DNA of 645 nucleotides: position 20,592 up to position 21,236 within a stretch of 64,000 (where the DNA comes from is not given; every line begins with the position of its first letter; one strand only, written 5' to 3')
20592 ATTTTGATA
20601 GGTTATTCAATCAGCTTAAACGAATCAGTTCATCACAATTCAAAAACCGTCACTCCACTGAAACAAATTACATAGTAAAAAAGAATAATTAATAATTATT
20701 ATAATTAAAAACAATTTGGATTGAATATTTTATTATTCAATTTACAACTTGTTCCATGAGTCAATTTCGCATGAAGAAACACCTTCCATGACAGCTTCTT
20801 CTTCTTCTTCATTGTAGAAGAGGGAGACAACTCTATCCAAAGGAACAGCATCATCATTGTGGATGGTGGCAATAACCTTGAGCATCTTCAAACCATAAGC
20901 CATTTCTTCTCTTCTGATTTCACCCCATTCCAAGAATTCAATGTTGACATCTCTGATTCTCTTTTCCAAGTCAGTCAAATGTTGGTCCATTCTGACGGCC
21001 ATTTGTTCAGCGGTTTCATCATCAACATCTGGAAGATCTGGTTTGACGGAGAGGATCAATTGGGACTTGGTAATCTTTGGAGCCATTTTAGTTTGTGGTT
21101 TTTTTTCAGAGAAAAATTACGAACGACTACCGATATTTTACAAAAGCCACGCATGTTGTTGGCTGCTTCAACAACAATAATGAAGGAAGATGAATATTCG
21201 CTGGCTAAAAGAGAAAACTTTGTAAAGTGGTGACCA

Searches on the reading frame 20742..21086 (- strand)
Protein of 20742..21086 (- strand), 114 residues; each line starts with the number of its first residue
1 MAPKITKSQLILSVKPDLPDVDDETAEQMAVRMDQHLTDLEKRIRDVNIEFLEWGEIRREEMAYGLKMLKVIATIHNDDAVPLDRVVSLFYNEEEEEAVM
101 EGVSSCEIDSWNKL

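Call 68: search_protein_families(library=pfam, proteins=[window:20742-21086:-], max_evalue=0.001)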
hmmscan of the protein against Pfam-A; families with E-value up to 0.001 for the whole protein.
window:20742-21086:- (114 aa): 1 family
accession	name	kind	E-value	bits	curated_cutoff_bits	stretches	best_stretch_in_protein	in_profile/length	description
PF00736.24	EF1_GNE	-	4.6e-12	46.3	20.8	1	34-114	12-88/88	EF-1 guanine nucleotide exchange domain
